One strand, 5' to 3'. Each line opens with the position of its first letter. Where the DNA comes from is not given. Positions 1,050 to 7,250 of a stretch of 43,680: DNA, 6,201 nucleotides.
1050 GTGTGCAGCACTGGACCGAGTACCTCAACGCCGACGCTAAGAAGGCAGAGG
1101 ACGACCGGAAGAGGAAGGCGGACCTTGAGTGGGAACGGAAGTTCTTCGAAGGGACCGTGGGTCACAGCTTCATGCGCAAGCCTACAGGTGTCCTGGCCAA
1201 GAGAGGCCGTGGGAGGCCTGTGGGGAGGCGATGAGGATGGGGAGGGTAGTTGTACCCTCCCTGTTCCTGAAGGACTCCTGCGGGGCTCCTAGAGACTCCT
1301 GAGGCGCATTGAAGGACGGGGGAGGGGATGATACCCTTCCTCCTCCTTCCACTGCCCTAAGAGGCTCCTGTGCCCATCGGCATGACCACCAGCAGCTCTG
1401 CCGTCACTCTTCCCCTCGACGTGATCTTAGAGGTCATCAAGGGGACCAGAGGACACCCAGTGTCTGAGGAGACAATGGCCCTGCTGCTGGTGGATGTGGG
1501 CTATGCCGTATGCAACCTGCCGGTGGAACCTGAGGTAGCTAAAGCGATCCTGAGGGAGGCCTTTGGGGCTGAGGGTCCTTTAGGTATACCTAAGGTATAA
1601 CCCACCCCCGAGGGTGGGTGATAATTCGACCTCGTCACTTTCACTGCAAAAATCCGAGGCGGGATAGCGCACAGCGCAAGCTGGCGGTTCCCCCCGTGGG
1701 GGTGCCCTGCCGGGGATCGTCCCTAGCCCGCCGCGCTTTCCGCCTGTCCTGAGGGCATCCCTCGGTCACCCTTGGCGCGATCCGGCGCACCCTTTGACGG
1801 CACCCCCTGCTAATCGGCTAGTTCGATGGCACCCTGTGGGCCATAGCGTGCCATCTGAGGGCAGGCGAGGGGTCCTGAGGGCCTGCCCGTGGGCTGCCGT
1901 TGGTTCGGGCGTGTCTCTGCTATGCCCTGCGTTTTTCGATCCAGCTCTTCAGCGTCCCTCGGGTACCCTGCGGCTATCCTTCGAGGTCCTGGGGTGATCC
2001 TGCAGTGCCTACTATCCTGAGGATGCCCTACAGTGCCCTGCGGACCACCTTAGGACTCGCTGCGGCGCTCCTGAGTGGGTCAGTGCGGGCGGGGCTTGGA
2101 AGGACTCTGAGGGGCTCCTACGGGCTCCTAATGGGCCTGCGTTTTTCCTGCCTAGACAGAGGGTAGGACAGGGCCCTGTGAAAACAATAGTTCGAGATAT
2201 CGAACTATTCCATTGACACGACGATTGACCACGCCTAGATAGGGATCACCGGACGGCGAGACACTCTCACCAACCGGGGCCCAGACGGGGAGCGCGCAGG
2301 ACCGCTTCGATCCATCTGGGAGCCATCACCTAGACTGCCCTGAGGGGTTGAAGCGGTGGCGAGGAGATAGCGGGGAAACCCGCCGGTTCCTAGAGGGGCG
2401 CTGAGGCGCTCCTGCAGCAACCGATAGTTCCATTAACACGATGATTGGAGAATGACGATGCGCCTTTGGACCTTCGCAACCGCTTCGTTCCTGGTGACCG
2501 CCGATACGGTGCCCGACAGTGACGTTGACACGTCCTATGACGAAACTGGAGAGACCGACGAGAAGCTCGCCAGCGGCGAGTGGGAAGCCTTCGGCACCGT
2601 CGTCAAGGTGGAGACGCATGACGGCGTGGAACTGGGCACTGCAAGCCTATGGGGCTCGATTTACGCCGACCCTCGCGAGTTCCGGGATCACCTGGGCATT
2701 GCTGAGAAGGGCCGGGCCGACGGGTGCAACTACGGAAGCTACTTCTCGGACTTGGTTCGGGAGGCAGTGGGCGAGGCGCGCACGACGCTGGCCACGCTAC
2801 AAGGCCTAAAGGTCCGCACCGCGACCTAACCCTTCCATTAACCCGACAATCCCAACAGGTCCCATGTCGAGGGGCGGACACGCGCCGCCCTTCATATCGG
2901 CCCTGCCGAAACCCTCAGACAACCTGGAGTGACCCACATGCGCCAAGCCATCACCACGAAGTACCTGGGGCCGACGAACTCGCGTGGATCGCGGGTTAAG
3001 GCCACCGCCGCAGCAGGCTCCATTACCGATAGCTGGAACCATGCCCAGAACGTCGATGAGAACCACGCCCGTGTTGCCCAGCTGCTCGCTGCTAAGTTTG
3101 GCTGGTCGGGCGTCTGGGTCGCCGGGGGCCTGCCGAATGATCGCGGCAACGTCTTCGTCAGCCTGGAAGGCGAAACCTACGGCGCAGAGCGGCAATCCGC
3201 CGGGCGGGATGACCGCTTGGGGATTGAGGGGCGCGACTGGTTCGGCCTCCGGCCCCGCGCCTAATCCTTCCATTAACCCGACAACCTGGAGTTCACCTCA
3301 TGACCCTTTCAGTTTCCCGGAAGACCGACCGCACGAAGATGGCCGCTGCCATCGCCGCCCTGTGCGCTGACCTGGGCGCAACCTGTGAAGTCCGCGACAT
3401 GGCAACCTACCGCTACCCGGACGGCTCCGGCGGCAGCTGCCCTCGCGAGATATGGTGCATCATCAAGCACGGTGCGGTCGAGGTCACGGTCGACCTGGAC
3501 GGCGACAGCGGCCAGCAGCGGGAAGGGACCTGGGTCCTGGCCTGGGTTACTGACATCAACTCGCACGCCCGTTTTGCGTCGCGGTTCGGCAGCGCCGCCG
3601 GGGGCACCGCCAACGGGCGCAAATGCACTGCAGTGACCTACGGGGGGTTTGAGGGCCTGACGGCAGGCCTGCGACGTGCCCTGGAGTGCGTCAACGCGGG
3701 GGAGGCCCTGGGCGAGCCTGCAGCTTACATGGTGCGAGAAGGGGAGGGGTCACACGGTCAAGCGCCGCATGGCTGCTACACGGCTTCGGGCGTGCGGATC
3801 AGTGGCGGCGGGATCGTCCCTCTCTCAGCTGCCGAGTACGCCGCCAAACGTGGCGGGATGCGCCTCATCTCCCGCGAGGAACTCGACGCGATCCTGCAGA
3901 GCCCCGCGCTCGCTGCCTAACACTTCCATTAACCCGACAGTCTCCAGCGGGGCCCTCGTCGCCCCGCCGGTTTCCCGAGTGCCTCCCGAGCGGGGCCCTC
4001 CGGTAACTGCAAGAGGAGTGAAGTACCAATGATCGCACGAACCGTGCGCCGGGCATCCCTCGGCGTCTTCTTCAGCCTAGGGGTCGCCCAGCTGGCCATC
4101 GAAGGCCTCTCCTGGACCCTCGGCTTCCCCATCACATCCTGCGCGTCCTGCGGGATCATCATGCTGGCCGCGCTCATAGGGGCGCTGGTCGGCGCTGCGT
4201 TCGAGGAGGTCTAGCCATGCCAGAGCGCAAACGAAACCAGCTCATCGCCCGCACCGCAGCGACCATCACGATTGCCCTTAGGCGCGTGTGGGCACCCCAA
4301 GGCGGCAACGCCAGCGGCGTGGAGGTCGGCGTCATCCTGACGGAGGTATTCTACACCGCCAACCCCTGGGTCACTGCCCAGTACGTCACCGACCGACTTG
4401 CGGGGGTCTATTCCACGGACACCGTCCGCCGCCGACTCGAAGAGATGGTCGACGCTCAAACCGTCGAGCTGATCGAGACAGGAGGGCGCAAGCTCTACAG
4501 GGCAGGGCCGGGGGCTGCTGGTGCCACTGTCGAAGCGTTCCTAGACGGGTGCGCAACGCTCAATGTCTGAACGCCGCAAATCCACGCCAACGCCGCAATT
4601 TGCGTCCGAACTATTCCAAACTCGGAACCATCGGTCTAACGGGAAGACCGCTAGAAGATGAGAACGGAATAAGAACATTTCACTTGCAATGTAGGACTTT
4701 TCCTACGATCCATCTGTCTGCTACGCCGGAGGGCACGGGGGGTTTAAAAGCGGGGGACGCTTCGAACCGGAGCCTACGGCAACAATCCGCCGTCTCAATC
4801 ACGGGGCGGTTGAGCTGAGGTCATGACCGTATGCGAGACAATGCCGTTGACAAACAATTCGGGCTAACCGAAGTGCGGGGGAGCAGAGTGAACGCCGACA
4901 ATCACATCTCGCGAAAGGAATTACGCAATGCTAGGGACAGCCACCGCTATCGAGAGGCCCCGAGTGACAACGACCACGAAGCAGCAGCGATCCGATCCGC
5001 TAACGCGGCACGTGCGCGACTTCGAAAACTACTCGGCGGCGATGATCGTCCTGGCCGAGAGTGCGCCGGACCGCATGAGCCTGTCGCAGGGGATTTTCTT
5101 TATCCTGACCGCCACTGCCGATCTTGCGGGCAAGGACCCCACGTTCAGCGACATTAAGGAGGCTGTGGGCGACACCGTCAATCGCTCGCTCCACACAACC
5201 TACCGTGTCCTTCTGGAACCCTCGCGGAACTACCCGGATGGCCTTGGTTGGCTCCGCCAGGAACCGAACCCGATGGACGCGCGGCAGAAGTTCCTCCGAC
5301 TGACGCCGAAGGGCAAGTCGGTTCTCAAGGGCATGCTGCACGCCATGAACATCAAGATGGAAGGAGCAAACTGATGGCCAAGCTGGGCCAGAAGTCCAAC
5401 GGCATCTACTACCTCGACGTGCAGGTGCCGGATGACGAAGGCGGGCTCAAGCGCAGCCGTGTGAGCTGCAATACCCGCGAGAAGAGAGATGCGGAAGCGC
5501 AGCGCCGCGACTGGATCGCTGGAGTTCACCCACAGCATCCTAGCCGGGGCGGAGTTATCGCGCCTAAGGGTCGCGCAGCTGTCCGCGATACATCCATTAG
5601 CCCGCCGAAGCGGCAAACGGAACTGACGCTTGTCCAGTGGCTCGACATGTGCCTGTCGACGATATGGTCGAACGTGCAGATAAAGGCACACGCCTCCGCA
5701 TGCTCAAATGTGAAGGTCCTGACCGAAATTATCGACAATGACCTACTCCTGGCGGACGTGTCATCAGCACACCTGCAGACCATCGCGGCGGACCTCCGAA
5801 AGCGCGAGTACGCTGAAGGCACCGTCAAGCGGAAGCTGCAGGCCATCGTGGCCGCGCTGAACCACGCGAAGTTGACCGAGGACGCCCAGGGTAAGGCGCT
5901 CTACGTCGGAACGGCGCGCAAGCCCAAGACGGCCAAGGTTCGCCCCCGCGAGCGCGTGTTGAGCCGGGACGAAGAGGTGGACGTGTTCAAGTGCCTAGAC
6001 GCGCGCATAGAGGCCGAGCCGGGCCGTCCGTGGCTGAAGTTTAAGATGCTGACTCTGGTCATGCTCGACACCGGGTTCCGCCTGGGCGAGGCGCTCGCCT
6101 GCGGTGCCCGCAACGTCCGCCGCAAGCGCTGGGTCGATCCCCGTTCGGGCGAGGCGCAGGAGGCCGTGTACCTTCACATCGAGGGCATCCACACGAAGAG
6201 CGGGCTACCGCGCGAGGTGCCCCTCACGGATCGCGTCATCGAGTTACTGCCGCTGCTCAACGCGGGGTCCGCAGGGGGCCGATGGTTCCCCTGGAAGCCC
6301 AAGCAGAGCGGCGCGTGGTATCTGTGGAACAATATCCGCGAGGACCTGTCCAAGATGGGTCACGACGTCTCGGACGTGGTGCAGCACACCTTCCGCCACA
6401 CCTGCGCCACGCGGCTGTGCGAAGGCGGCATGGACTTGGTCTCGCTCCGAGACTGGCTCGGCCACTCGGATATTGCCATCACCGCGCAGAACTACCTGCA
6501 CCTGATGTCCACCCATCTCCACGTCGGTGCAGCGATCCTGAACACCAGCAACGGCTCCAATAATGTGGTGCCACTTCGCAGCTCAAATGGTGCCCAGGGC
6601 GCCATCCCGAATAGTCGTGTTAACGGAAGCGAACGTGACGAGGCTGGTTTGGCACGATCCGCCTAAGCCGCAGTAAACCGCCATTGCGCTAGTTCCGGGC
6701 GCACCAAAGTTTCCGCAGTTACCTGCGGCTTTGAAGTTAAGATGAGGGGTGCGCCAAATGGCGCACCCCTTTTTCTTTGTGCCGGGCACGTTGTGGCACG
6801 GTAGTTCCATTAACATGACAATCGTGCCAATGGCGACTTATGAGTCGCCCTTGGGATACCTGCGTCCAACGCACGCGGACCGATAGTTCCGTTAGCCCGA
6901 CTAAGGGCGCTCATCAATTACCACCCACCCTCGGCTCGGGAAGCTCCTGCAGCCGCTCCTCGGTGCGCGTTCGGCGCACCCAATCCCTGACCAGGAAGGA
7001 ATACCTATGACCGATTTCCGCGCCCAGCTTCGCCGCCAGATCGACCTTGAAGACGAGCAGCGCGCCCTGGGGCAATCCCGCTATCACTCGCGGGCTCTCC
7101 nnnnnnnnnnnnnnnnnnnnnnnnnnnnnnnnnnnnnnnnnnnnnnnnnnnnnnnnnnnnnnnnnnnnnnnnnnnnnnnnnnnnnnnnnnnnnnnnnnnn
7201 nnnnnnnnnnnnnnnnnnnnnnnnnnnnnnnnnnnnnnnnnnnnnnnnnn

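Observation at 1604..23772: Two distinct families of conserved intergenic motifs share an ATTAAC core, and one is nearly the T3 promoter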

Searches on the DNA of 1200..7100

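Call 77: search_rna_families(source=window, start=1200, end=7100, threshold=evalue, max_evalue=1)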
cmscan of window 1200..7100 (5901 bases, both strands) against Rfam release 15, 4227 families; matches with E-value up to 1: 2.
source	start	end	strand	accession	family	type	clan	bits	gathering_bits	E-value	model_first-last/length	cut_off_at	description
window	1291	1368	-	RF03257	mir-4427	Gene; miRNA;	-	22.8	86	0.26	1-68/68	no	mir-4427 microRNA precursor family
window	5731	5791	+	RF01149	sR10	Gene; snRNA; snoRNA; CD-box;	-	18.2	45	0.33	1-54/54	no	Small nucleolar RNA sR10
